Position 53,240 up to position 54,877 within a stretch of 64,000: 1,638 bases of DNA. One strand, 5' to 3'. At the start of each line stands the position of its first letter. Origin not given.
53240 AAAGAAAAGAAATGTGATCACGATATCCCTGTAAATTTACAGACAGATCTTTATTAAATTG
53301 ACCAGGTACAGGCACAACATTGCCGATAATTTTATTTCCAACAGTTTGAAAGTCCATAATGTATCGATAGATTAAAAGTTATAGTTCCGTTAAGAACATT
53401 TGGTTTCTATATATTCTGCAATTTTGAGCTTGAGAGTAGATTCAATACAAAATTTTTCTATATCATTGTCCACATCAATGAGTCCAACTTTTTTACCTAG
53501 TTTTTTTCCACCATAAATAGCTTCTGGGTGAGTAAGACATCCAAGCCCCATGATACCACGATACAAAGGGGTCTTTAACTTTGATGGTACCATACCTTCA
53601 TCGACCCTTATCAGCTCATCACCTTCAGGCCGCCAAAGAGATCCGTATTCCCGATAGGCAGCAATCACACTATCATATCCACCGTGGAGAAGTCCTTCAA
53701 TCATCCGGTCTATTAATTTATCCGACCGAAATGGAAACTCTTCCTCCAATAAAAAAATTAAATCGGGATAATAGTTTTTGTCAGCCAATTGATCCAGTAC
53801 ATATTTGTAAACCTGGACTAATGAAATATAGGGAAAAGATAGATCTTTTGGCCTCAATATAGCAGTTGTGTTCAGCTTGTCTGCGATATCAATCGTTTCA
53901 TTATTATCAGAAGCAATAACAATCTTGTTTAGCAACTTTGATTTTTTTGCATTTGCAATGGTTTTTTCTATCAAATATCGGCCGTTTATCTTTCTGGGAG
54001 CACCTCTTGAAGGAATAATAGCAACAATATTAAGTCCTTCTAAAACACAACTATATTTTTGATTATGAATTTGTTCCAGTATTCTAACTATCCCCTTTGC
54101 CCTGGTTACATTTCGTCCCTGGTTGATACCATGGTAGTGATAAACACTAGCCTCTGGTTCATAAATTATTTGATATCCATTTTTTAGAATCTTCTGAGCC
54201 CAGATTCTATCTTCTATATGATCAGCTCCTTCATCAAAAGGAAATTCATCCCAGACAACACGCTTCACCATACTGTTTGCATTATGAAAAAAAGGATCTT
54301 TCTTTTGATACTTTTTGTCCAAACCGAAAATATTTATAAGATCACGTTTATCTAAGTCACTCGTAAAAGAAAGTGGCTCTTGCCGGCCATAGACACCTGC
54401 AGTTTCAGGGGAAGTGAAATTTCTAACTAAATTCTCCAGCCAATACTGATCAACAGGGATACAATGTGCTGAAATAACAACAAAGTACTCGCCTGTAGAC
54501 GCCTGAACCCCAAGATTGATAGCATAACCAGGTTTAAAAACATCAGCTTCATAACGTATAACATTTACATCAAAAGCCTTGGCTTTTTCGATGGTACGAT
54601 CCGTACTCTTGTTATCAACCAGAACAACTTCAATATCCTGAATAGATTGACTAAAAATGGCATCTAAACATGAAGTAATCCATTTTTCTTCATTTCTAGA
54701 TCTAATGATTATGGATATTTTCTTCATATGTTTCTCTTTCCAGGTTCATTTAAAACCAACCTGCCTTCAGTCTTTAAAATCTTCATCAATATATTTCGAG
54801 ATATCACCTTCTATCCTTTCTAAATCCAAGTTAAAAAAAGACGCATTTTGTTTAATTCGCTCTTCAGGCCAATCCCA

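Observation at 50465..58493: Gene block that looks like a pathway for an undescribed CMP-activated 3-deoxy-2-ulosonic (Kdo/DAH-like) acid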

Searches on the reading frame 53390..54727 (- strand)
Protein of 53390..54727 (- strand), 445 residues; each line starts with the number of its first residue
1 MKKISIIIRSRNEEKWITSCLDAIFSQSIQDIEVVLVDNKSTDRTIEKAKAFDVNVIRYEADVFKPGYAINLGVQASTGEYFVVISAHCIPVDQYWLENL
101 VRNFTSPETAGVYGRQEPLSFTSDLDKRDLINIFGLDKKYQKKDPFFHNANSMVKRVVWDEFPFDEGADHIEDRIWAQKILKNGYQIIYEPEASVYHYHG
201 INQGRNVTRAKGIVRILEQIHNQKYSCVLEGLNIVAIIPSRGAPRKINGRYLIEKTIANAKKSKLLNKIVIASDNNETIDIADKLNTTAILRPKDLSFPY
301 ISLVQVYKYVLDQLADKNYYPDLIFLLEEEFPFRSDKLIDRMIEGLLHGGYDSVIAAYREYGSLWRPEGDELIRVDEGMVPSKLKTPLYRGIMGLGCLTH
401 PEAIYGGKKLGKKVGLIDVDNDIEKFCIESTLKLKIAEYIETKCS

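Call 3: search_protein_families(library=pfam, proteins=[window:53390-54727:-])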
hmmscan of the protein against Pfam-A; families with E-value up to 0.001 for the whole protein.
window:53390-54727:- (445 aa): 5 families
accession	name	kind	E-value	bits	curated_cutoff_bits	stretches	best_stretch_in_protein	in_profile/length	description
PF00535.33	Glycos_transf_2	-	1.1e-24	87.7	23.3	1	5-158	1-163/168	Glycosyl transferase family 2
PF02348.25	CTP_transf_3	-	6.6e-08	33.1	22.6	1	245-354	19-122/217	Cytidylyltransferase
PF12804.13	NTP_transf_3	-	4.5e-06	27.4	27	0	14-113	24-120/160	MobA-like NTP transferase domain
PF13641.12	Glyco_tranf_2_3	-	7e-05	23.4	27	1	4-199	3-213/230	Glycosyltransferase like family 2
PF10111.15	Glyco_tranf_2_2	-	0.00033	20.7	27.3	1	6-90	4-93/276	Glycosyltransferase like family 2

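Call 4: search_protein_families(library=ncbifam, proteins=[window:53390-54727:-])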
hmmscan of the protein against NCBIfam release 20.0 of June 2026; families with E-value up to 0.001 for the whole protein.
window:53390-54727:- (445 aa): 17 families
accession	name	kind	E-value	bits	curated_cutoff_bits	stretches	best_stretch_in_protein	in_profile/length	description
TIGR03965.1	mycofact_glyco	equivalog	5.4e-15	55.2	280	1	2-200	74-283/467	mycofactocin biosynthesis glycosyltransferase MftF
TIGR04283.1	glyco_like_mftF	equivalog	1.3e-09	38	182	1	4-104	1-97/221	TIGR04283 family arsenosugar biosynthesis glycosyltransferase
NF007482.0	PRK10073.1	equivalog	2.3e-09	36.7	423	1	2-83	6-90/334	glycosyltransferase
TIGR03584.1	PseF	equivalog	3.6e-09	36.6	205.7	1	235-333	1-107/222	pseudaminic acid cytidylyltransferase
NF041875.1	EPS_EpsD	equivalog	1.1e-08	34.9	370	1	4-200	1-209/325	exopolysaccharide biosynthesis glycosyltransferase EpsD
TIGR03937.1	PgaC_IcaA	equivalog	8.5e-08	31.5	422.3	1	2-112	45-159/407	poly-beta-1,6-N-acetyl-D-glucosamine synthase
NF010496.0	PRK13915.1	equivalog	3.5e-06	26.3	262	1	2-97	31-135/307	glucosyl-3-phosphoglycerate synthase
NF047683.1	TeichurnBiosyTuaG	equivalog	7.6e-06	25.7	400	1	3-83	7-91/252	teichuronic acid biosynthesis protein TuaG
NF038299.1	EPS_HpsN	equivalog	1.1e-05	24.5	425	0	3-115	2-118/317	hormogonium polysaccharide biosynthesis glycosyltransferase HpsN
NF045692.1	OglycostaseCruG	equivalog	1.3e-05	24.4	600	1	2-55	41-94/386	2'-O-glycosyltransferase CruG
TIGR03469.1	HpnB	hypoth_equivalog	3.3e-05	23.1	379.25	1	3-52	45-95/386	hopene-associated glycosyltransferase HpnB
NF053739.1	GlytfEpsEBac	equivalog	0.00011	21.3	450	1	3-53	2-52/265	glycosyltransferase EpsE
NF003952.0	PRK05450.1-5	subfamily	0.00042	19.5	193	1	246-296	23-73/250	3-deoxy-manno-octulosonate cytidylyltransferase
NF041394.1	GtaseAglG_Halo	equivalog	0.00078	18.8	440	0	4-117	3-120/304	glucosyl-dolichyl phosphate glucuronosyltransferase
NF038302.1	EPS_HpsE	equivalog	0.00081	18.4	300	0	4-121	3-128/307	hormogonium polysaccharide biosynthesis glycosyltransferase HpsE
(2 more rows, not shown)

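Call 28: search_solved_structures(query=window:53390-54727:-, show_alignments=2, max_evalue=0.01)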
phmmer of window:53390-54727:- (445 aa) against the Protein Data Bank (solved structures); distinct sequences matched with E-value up to 0.01: 17.
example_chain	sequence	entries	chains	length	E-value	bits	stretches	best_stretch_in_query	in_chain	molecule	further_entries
6yv7_B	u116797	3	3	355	5.5e-08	35.6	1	3-193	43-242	Glycosyl transferase, family 2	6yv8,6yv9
6yv7_A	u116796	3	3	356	5.5e-08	35.6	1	3-193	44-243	Glycosyl transferase, family 2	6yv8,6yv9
3bcv_A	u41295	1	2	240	1.8e-07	33.9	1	2-105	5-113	Putative glycosyltransferase protein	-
5hea_A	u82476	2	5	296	9.4e-07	31.5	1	4-104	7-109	Putative glycosyltransferase (GalT1)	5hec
6p61_A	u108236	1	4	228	2.8e-06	29.9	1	4-88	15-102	Glycosyltransferase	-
2z87_A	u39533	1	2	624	1.5e-05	27.6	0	4-52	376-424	Chondroitin synthase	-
2z86_A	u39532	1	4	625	1.5e-05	27.6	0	4-52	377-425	Chondroitin synthase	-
5tze_C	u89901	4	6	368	7.8e-05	25.2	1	3-86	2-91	Glycosyl transferase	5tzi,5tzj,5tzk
3l7j_A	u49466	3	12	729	8.7e-05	25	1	1-87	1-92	Teichoic acid biosynthesis protein F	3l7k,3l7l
3l7m_A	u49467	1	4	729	8.8e-05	25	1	1-87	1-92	Teichoic acid biosynthesis protein F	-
3l7i_A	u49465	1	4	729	8.8e-05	25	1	1-87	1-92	Teichoic acid biosynthesis protein F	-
22ao_A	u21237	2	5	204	0.00011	24.6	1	4-103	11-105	GmaR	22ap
1h7l_A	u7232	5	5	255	0.00012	24.6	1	3-119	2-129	SPORE COAT POLYSACCHARIDE BIOSYNTHESIS PROTEIN SPSA | PROTEIN (SPORE COAT POLYSACCHARIDE BIOSYNTHESIS PROTEIN SPSA)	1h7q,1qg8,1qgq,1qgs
5tz8_A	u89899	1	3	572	0.00016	24.2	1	3-86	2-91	Glycosyl transferase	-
9omj_A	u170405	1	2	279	0.0038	19.6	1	4-87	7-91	Glycosyltransferase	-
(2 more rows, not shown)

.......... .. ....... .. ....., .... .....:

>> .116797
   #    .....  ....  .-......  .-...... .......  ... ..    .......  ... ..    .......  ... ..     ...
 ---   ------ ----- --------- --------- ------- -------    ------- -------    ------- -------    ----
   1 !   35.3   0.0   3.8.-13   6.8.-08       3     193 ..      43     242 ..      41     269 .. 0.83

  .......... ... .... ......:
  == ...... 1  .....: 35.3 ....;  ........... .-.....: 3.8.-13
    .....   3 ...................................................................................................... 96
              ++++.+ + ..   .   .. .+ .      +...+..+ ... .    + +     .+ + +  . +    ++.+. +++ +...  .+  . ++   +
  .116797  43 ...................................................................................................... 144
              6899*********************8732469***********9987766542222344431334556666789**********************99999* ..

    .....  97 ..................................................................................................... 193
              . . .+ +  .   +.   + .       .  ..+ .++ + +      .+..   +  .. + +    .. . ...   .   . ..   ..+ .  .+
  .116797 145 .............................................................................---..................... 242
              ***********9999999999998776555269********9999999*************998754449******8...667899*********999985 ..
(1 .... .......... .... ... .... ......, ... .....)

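Call 34: find_homologous_proteins(query=window:53390-54727:-, max_evalue=1e-10)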
Query window:53390-54727:- (445 aa): 3542 proteins with E <= 1e-10 among 8000 candidates; the best 120 are listed.
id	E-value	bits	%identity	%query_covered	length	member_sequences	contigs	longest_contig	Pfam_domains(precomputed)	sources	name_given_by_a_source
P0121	0.0e+0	1012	100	100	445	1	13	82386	PF00535.33,PF12804.14,PF02348.26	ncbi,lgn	-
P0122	6.0e-199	680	65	99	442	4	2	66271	PF13641.13,PF00535.33,PF12804.14,PF02348.26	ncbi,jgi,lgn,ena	-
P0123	2.4e-195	668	65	100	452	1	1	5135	PF13641.13,PF00535.33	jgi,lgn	-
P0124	2.9e-189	648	63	100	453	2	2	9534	PF10111.15,PF13641.13,PF00535.33,PF02348.26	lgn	-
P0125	7.4e-184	630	61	100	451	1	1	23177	PF10111.15,PF13641.13,PF00535.33,PF02348.26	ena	-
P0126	1.4e-175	603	59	99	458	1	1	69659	PF13641.13,PF00535.33,PF02348.26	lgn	-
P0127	2.1e-171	589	58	99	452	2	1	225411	PF10111.15,PF13641.13,PF00535.33,PF02348.26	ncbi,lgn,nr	ncbi:MAG: glycosyltransferase family 2 protein [Candidatus Omnitrophota bacterium]|nr:glycosyltransf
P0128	6.3e-171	587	56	99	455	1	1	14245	PF13641.13,PF00535.33,PF12804.14,PF02348.26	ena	-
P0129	8.4e-169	580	56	99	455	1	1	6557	PF13641.13,PF00535.33,PF02348.26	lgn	-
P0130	2.2e-167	576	58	99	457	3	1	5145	PF13641.13,PF00535.33,PF02348.26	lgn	-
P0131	3.4e-166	572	56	99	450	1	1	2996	PF00535.33,PF02348.26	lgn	-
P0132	4.7e-165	568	57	99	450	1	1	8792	PF13641.13,PF00535.33,PF02348.26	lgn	-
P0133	2.5e-164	566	58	99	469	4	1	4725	PF13641.13,PF00535.33,PF12804.14,PF02348.26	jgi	jgi:GT2 family glycosyltransferase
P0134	2.7e-164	566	55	99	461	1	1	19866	PF13641.13,PF00535.33,PF02348.26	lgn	-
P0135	4.8e-162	558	54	99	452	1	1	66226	PF13641.13,PF00535.33,PF02348.26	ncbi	-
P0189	1.7e-135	471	49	98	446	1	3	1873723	PF00535.33,PF02348.26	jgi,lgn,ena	-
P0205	2.4e-134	467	49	94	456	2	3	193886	PF13641.13,PF00535.33,PF12804.14,PF02348.26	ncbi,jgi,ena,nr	ncbi:MAG: glycosyltransferase family 2 protein [Halobacteriovoraceae bacterium]|jgi:rhamnosyltransfe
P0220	3.8e-133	463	49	98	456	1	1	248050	PF10111.15,PF00535.33,PF02348.26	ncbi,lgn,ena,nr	ncbi:MAG: glycosyltransferase [Planctomycetes bacterium]|nr:glycosyltransferase [Planctomycetota bac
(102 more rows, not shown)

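Call 41: predict_structure(alignment_id=A2)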
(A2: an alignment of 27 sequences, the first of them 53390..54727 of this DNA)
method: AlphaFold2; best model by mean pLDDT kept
length: 445 residues; sequences in the alignment: 27
mean_pLDDT: 87.2   pTM: 0.78
mean pLDDT of the five models: 87.2, 87.1, 83.1, 80.9, 80.8
residues with pLDDT >= 90: 272; 70-90: 124; 50-70: 47; < 50: 2
segments of 3 or more residues with pLDDT < 50: none
pLDDT, mean of each block of 10 residues (from residue 1): 88 90 93 95 93 93 87 95 93 93 92 85 73 62 76 95 86 83 92 82 65 70 57 93 93 95 94 97 96 93 95 94 95 92 86 91 74 74 74 94 92 90 91 93 78
secondary structure, 60 per line:
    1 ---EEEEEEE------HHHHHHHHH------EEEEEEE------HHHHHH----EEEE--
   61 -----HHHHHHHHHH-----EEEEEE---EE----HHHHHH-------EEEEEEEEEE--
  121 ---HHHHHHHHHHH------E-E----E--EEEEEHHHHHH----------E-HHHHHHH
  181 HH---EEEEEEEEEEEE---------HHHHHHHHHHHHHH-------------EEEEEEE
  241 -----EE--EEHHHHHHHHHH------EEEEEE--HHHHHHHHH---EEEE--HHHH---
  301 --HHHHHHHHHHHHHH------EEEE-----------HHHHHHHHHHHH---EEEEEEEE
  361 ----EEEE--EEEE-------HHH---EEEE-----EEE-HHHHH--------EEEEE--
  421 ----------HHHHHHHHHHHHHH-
elements in order: E4-10 H17-25 E32-38 H45-50 E55-58 H66-75 E81-86 H96-101 E109-118 H124-134 E151-155 H156-161 H174-182 E186-197 H207-220 E234-240 H252-261 E268-273 H276-284 E288-291 H294-297 H303-316 E323-326 H338-349 E353-360 E365-368 E371-374 E388-391 E397-399 H401-405 E414-418 H431-444

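Call 43: fold_search(model_id=the predicted structure, library=pdb)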
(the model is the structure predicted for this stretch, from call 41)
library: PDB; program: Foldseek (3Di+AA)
matches with E <= 10: 1549; with E <= 0.001: 565
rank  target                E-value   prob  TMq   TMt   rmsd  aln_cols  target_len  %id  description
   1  8vh8_A                7.8e-16  1.00  0.34  0.29  20.7       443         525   14  Crystal structure of heparosan synthase 2 from Pasteurella multocida at 2.85 A (released 2024-09-04)
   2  8vh8_D                7.8e-16  1.00  0.34  0.29  20.4       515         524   13  Crystal structure of heparosan synthase 2 from Pasteurella multocida at 2.85 A (released 2024-09-04)
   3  8vh8_C                9.9e-16  1.00  0.35  0.31  20.4       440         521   16  Crystal structure of heparosan synthase 2 from Pasteurella multocida at 2.85 A (released 2024-09-04)
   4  2z87_A                2.9e-15  1.00  0.37  0.28  21.0       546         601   13  Crystal structure of chondroitin polymerase from Escherichia coli strain K4 (K4CP) complexed with UDP-GalNAc and UDP (released 2008-09-16)
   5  2z87_B                3.4e-15  1.00  0.36  0.27  21.1       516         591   13  Crystal structure of chondroitin polymerase from Escherichia coli strain K4 (K4CP) complexed with UDP-GalNAc and UDP (released 2008-09-16)
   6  8vh7_A                4.1e-15  1.00  0.33  0.29  19.4       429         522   14  Crystal structure of heparosan synthase 2 from Pasteurella multocida at 1.98 A (released 2024-07-24)
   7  8viw_A                1.2e-14  1.00  0.34  0.28  20.6       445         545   14  Cryo-EM structure of heparosan synthase 2 from Pasteurella multocida with polysaccharide in the GlcNAc-T active site (released 2024-07-24)
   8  8vh8_B                1.3e-14  1.00  0.34  0.29  20.5       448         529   14  Crystal structure of heparosan synthase 2 from Pasteurella multocida at 2.85 A (released 2024-09-04)
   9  2z86_D                2.7e-14  1.00  0.36  0.27  20.8       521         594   14  Crystal structure of chondroitin polymerase from Escherichia coli strain K4 (K4CP) complexed with UDP-GlcUA and UDP (released 2008-09-16)
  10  8vh7_B                3.1e-14  1.00  0.34  0.30  20.3       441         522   15  Crystal structure of heparosan synthase 2 from Pasteurella multocida at 1.98 A (released 2024-07-24)
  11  2z86_B                3.2e-14  1.00  0.38  0.28  21.5       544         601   13  Crystal structure of chondroitin polymerase from Escherichia coli strain K4 (K4CP) complexed with UDP-GlcUA and UDP (released 2008-09-16)
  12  2z86_C                3.2e-14  1.00  0.35  0.27  21.2       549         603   14  Crystal structure of chondroitin polymerase from Escherichia coli strain K4 (K4CP) complexed with UDP-GlcUA and UDP (released 2008-09-16)
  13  9t4z_A                1.2e-13  1.00  0.41  0.76   3.4       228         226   18  Crystal structure of PpNeuA CMP-Kdn synthetase (released 2026-03-11)
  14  6yv7_B                1.3e-13  1.00  0.36  0.46   5.5       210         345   22  Mannosyltransferase PcManGT from Pyrobaculum calidifontis (released 2020-07-22)
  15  6ifd_B                1.7e-13  1.00  0.43  0.78   3.1       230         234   18  Crystal Structure of CMP-N-acetylneuraminate Synthetase from Vibrio cholerae in complex with CDP and Mg2+. (released 2019-07-03)
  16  1eyr_A                2.4e-13  1.00  0.42  0.81   3.0       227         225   18  Structure of a sialic acid activating synthetase, CMP acylneuraminate synthetase in the presence and absence of CDP (released 2001-02-14)
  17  6ifd_A                2.7e-13  1.00  0.41  0.80   2.8       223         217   19  Crystal Structure of CMP-N-acetylneuraminate Synthetase from Vibrio cholerae in complex with CDP and Mg2+. (released 2019-07-03)
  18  1eyr_B                5.9e-13  1.00  0.41  0.80   2.8       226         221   19  Structure of a sialic acid activating synthetase, CMP acylneuraminate synthetase in the presence and absence of CDP (released 2001-02-14)
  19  6ifd_C                6.6e-13  1.00  0.42  0.79   2.7       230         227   19  Crystal Structure of CMP-N-acetylneuraminate Synthetase from Vibrio cholerae in complex with CDP and Mg2+. (released 2019-07-03)
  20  6ifd_D                1.2e-12  1.00  0.43  0.84   2.6       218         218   19  Crystal Structure of CMP-N-acetylneuraminate Synthetase from Vibrio cholerae in complex with CDP and Mg2+. (released 2019-07-03)
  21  6yv7_A                1.2e-12  1.00  0.35  0.45   5.7       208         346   23  Mannosyltransferase PcManGT from Pyrobaculum calidifontis (released 2020-07-22)
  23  9t4z_B                2.7e-12  1.00  0.39  0.74   3.7       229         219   18  Crystal structure of PpNeuA CMP-Kdn synthetase (released 2026-03-11)
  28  9ftc_B                9.4e-12  1.00  0.41  0.77   4.2       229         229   16  Aeromonas caviae CMP-Pse5Ac7Ac synthetase in the presence of CMP-Pse5Ac7Ac. (released 2024-10-09)
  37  9ftc_A                3.5e-11  1.00  0.41  0.76   4.5       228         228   16  Aeromonas caviae CMP-Pse5Ac7Ac synthetase in the presence of CMP-Pse5Ac7Ac. (released 2024-10-09)
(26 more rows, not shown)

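Call 63: find_encoding_contigs(protein=P0189, flank=9000, max_places=1)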
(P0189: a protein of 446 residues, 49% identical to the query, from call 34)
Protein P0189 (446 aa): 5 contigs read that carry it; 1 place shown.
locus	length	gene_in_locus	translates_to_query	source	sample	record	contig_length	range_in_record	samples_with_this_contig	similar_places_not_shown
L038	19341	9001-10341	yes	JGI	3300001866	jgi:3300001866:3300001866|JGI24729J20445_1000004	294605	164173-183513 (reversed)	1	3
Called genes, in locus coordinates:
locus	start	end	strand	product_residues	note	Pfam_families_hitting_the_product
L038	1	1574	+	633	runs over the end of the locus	-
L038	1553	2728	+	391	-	PF01408:GFO_IDH_MocA, PF22725:GFO_IDH_MocA_C3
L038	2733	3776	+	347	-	PF02615:Ldh_2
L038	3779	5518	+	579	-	PF02310:B12-binding, PF04055:Radical_SAM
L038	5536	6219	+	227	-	PF02348:CTP_transf_3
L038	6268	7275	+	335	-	PF02826:2-Hacid_dh_C, PF03446:NAD_binding_2 (weak), PF03807:F420_oxidored (faint), PF07991:KARI_N, PF01450:KARI_C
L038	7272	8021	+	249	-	PF00106:adh_short, PF08659:KR, PF23441:SDR (faint), PF13561:adh_short_C2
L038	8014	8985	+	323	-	PF00389:2-Hacid_dh, PF02826:2-Hacid_dh_C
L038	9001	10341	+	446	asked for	PF00535:Glycos_transf_2, PF02348:CTP_transf_3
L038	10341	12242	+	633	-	-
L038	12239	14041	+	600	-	PF00664:ABC_membrane (weak), PF00005:ABC_tran, PF02463:SMC_N (weak), PF13555:AAA_29 (weak)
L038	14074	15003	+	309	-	PF04055:Radical_SAM, PF13186:SPASM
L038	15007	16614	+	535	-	-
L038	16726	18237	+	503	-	PF02310:B12-binding, PF04055:Radical_SAM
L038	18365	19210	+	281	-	PF00535:Glycos_transf_2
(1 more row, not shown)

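Call 64: find_encoding_contigs(protein=P0220, flank=9000, max_places=1)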
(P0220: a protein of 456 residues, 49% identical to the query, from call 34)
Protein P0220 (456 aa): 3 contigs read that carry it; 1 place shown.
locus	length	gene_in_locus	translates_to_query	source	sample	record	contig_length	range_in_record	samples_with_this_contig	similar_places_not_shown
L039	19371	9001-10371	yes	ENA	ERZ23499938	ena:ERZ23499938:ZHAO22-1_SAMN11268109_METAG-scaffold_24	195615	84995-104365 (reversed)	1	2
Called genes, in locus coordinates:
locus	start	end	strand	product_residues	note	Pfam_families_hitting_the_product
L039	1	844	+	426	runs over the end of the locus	PF01943:Polysacc_synt, PF13440:Polysacc_synt_3, PF01554:MatE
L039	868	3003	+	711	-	-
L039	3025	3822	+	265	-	PF13847:Methyltransf_31 (faint), PF00891:Methyltransf_2 (weak), PF02353:CMAS (weak), PF13489:Methyltransf_23 (faint), PF08241:Methyltransf_11, PF08242:Methyltransf_12, PF13649:Methyltransf_25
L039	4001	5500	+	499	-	PF02310:B12-binding, PF04055:Radical_SAM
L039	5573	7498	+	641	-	-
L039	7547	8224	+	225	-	PF04199:Cyclase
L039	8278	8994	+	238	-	PF02348:CTP_transf_3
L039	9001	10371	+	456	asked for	PF00535:Glycos_transf_2, PF10111:Glyco_tranf_2_2 (weak), PF02348:CTP_transf_3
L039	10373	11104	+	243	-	PF02348:CTP_transf_3, PF12804:NTP_transf_3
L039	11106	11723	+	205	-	PF00702:Hydrolase, PF13419:HAD_2, PF13242:Hydrolase_like (weak)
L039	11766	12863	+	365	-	PF08241:Methyltransf_11 (faint), PF08242:Methyltransf_12 (faint), PF13847:Methyltransf_31 (faint), PF13489:Methyltransf_23 (weak), PF01564:Spermine_synth (faint), PF13649:Methyltransf_25 (faint)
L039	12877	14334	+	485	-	PF02310:B12-binding, PF04055:Radical_SAM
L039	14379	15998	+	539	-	PF02310:B12-binding, PF04055:Radical_SAM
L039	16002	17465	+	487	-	-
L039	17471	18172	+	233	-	PF13489:Methyltransf_23, PF13847:Methyltransf_31, PF08241:Methyltransf_11, PF08242:Methyltransf_12, PF13649:Methyltransf_25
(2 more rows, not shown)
